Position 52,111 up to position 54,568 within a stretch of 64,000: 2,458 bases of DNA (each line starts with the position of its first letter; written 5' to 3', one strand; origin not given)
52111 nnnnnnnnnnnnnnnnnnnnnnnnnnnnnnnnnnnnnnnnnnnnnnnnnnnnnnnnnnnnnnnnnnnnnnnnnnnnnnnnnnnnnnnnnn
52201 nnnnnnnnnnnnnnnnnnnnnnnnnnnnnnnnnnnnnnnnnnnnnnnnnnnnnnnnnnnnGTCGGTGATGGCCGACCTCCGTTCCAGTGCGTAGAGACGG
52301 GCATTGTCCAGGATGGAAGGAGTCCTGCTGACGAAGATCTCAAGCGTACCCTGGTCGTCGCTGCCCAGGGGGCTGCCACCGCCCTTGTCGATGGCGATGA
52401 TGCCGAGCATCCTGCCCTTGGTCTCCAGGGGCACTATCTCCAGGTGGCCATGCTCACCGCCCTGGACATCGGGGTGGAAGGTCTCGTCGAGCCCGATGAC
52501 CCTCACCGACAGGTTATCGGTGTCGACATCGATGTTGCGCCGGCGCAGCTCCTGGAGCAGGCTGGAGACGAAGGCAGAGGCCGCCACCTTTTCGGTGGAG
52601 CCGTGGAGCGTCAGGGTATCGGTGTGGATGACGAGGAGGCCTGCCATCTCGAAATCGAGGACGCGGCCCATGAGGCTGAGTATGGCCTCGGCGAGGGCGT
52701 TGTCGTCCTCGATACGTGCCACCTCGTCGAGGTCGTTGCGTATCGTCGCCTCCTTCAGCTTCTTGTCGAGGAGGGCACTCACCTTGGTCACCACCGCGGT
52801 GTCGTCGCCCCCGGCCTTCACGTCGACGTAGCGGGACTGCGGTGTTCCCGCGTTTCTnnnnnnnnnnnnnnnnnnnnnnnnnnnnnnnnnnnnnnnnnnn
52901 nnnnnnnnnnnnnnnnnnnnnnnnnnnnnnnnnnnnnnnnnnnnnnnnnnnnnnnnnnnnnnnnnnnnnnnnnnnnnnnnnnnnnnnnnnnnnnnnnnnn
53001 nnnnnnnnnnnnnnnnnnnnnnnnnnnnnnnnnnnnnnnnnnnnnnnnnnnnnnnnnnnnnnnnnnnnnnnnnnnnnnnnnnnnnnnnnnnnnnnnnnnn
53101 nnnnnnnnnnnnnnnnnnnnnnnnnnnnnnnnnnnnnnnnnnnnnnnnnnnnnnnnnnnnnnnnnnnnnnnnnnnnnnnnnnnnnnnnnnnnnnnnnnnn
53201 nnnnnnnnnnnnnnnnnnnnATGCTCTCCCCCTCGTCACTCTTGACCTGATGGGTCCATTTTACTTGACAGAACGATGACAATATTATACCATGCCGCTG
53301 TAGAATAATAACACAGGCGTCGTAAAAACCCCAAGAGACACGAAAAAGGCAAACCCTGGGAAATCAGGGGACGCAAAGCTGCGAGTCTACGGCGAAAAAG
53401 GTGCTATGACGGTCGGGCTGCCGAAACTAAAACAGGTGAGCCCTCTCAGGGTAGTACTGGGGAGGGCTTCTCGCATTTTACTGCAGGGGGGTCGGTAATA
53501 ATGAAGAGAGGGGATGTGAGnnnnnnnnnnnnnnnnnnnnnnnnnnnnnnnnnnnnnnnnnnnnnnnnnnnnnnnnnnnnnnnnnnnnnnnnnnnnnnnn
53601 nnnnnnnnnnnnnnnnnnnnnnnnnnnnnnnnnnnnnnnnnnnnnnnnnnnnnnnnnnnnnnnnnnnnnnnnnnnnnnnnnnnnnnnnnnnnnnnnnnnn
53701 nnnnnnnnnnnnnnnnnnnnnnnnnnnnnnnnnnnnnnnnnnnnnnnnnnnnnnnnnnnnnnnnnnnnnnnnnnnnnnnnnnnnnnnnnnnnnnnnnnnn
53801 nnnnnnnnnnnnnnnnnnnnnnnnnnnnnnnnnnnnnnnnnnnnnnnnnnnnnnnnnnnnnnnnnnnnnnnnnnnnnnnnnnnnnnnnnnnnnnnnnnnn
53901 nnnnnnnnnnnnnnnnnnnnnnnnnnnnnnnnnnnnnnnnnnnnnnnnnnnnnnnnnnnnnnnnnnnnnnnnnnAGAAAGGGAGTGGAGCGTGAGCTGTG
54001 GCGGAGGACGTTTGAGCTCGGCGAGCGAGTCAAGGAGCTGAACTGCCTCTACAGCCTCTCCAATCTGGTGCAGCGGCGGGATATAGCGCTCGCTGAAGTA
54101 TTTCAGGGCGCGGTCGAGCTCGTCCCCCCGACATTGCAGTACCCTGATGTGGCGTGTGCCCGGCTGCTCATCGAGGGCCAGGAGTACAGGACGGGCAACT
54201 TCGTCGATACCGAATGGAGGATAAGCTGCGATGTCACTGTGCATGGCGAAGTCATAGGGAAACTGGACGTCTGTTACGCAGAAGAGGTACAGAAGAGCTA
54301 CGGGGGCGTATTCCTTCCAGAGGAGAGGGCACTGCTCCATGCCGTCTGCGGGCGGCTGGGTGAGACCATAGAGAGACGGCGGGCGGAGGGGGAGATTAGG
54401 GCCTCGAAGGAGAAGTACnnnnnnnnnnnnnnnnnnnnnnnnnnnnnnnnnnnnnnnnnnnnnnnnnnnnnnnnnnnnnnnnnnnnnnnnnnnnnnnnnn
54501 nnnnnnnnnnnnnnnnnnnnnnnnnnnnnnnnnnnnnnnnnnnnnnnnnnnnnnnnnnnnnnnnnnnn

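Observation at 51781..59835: Signalling module: REC-GGDEF regulator, riboswitch-controlled 10-PAS hybrid kinase and CheY-like regulator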

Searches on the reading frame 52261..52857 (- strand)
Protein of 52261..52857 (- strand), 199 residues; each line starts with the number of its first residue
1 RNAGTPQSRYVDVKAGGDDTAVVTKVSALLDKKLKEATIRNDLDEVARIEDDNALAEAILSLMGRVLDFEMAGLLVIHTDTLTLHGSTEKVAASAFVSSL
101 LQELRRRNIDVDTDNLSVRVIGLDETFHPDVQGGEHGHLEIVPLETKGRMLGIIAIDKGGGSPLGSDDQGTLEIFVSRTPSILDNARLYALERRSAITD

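Call 24: search_protein_families(library=pfam, proteins=[window:52261-52857:-], max_evalue=10)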
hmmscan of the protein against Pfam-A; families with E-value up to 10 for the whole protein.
seq(199 aa): 1 family
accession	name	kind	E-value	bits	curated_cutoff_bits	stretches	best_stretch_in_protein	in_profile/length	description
PF13492.12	GAF_3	-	0.00012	22.9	27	1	55-175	5-119/129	GAF domain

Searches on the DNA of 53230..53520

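Call 32: search_rna_families(source=window, start=53230, end=53520, threshold=evalue, max_evalue=10, show_alignments=4)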
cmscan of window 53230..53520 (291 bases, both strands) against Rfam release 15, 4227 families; matches with E-value up to 10: 2.
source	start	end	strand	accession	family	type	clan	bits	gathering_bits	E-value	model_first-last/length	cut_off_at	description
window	53339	53426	+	RF03167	c-di-GMP-I-GGC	Cis-reg; riboswitch;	CL00126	69.1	59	1.3e-16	1-80/80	no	c-di-GMP-I-GGC riboswitch aptamer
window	53260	53459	-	RF02188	ST7-OT4_2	Gene; lncRNA;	-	16.1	55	0.84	1-172/172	no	ST7 overlapping transcript 4 conserved region 2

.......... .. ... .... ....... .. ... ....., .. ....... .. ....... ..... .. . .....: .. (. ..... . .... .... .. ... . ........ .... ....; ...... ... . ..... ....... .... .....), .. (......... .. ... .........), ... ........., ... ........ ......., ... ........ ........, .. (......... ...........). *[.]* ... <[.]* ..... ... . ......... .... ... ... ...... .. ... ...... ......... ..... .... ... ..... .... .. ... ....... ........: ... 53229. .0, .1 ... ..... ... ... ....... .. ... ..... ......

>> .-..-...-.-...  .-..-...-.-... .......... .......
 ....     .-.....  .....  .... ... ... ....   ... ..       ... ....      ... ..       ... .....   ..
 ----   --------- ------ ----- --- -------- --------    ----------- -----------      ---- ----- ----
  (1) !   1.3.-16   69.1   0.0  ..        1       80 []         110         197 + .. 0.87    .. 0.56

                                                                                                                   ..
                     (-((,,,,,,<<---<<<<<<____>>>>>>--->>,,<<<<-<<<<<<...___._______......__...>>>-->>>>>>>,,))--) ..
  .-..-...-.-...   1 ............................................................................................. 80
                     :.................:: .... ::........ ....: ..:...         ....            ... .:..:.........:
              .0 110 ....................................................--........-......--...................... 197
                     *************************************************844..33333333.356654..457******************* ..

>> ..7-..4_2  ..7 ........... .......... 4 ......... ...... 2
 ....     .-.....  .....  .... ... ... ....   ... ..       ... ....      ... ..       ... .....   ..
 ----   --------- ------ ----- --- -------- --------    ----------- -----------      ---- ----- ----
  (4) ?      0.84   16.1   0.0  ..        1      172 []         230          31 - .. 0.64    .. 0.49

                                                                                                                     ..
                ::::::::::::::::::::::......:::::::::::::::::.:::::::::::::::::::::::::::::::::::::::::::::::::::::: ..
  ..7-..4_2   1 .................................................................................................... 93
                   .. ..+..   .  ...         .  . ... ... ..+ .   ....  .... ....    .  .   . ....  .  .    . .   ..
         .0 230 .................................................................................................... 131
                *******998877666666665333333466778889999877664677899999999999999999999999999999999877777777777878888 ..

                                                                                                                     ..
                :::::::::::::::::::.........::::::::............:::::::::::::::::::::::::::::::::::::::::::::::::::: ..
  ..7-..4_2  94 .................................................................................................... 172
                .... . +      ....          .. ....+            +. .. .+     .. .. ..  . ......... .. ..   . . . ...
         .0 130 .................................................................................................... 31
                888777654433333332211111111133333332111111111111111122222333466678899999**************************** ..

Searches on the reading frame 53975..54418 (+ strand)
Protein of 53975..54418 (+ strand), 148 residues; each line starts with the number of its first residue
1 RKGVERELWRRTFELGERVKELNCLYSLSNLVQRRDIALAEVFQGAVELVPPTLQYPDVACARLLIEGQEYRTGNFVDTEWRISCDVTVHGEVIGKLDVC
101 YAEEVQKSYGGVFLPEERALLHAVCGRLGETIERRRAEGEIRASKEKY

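Call 24: search_protein_families(library=pfam, proteins=[window:53975-54418:+], max_evalue=10)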
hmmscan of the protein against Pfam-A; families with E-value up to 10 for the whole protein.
seq(148 aa): 0 families

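Call 48: search_solved_structures(query=A3, max_evalue=1)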
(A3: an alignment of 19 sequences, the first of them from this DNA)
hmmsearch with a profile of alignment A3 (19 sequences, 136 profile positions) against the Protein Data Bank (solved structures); distinct sequences matched with E-value up to 1: 1.
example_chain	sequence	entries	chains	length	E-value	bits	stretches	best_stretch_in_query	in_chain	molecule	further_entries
3f6o_A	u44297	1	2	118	0.17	15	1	68-130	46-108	Probable transcriptional regulator, ArsR family protein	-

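Call 52: predict_structure(alignment_id=A3)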
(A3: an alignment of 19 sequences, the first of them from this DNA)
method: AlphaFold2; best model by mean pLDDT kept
length: 136 residues; sequences in the alignment: 19
mean_pLDDT: 92.6   pTM: 0.85
mean pLDDT of the five models: 92.6, 91.9, 91.8, 90.7, 90.6
residues with pLDDT >= 90: 111; 70-90: 22; 50-70: 3; < 50: 0
segments of 3 or more residues with pLDDT < 50: none
pLDDT, mean of each block of 10 residues (from residue 1): 91 95 93 95 95 96 95 93 96 90 78 96 94 87
secondary structure, 60 per line:
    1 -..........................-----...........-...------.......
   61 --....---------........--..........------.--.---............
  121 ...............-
elements in order: H2-27 H33-43 E54-60 E63-66 E76-83 E86-95 H109-135

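Call 55: fold_search(model_id=the predicted structure, library=pdb)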
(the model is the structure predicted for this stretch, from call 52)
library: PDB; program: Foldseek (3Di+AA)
matches with E <= 10: 757; with E <= 0.001: 3
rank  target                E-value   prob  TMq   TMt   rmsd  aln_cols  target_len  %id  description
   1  3p01_B                8.2e-04  1.00  0.67  0.54   4.3       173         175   13  Crystal structure of two-component response regulator from Nostoc sp. PCC 7120 (released 2010-10-06)
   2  6oei                  8.8e-04  1.00  0.60  0.37   6.5       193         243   11  Yeast Spc42 N-terminal coiled-coil fused to PDB: 3K2N (released 2019-04-24)
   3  3p01_C                9.4e-04  1.00  0.67  0.55   4.1       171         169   13  Crystal structure of two-component response regulator from Nostoc sp. PCC 7120 (released 2010-10-06)
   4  3p01_A                1.4e-03  1.00  0.70  0.55   3.7       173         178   13  Crystal structure of two-component response regulator from Nostoc sp. PCC 7120 (released 2010-10-06)
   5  4g3k_A                1.4e-03  1.00  0.65  0.57   3.7       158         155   16  Crystal structure of a. aeolicus nlh1 gaf domain in an inactive state (released 2013-05-29)
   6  8jrc_A                1.8e-03  1.00  0.59  0.48   6.0       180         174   12  Crystal structure of the GAF domain of the transcriptional activator NifA (released 2024-06-19)
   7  9bkv_A                1.9e-03  1.00  0.59  0.13   4.4       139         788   13  DosP R97A bent form (released 2024-11-20)
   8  9bgv_A                2.1e-03  1.00  0.60  0.13   4.2       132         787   11  DosP R97A straight form (released 2024-11-20)
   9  6oaq_A                2.9e-03  1.00  0.72  0.35   4.5       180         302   13  Crystal structure of a dual sensor histidine kinase in BeF3- bound state (released 2019-09-18)
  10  4g3k_B                3.3e-03  1.00  0.61  0.59   5.3       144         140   13  Crystal structure of a. aeolicus nlh1 gaf domain in an inactive state (released 2013-05-29)
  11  8jrc_B                3.6e-03  1.00  0.59  0.48   5.1       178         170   13  Crystal structure of the GAF domain of the transcriptional activator NifA (released 2024-06-19)
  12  6ob8_A                4.3e-03  1.00  0.73  0.34   5.5       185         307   12  Crystal structure of a dual sensor histidine kinase in green light illuminated state (released 2019-09-18)
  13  8w26                  4.3e-03  1.00  0.70  0.28   7.0       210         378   10  X-ray crystal structure of the GAF-PHY domains of SyB-Cph1 (released 2024-05-22)
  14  9ce0_B                4.6e-03  1.00  0.57  0.12   3.9       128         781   12  DosP Apo Bent form (released 2024-11-20)
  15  3cit_A                9.9e-03  1.00  0.67  0.60   5.2       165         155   12  Crystal structure of the GAF domain of a putative sensor histidine kinase from Pseudomonas syringae pv. tomato (released 2008-05-13)
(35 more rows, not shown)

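Call 83: search_protein_representatives(alignment_id=A3)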
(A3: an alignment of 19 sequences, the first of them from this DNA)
Query: 19 sequences, 136 profile positions. Proteins with E-value up to 0.001 (for the whole library): 11305; up to 1e-10: 9858; up to 1e-30: 4668. The best 150 are listed.
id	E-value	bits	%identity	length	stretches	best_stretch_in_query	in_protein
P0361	1.3e-194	653.3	-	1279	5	1-130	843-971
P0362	4.3e-150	509.2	-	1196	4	3-135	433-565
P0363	1.4e-147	501.0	-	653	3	1-135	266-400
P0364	4.9e-139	473.4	-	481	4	9-135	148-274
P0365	2.1e-130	445.4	-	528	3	4-135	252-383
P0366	4.8e-119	408.6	-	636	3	3-132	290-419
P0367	1.5e-115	397.3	-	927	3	2-135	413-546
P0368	1.3e-113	391.0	-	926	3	2-135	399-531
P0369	9.3e-106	365.6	-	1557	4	3-130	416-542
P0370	4.6e-101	350.4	-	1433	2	3-136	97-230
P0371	2.7e-100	347.9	-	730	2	4-135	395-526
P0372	7.2e-100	346.5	-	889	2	2-135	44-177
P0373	1.0e-98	342.8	-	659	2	2-135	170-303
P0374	3.8e-97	337.7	-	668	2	3-135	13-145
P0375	7.8e-97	336.7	-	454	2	4-135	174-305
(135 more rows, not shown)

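Call 84: search_protein_families(library=pfam, alignment_id=A3, max_evalue=1)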
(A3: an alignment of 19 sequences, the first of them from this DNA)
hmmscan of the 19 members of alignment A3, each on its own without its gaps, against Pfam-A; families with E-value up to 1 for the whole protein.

A. member 1, seq(136 aa): 0 families

B. families by the number of members that match (of 19 scanned): 3 families
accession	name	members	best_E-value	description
PF01590.32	GAF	2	0.033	GAF domain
PF25633.1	Anula_coat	1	0.045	Anulavirus coat protein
PF24915.1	Spectrin_SESTD1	1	0.048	SESTD1-like, spectrin repeat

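Call 86: search_protein_families(library=ncbifam, proteins=[window:53993-54400:+], max_evalue=0.01)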
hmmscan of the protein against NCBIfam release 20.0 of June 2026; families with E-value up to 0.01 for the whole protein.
seq(136 aa): 0 families
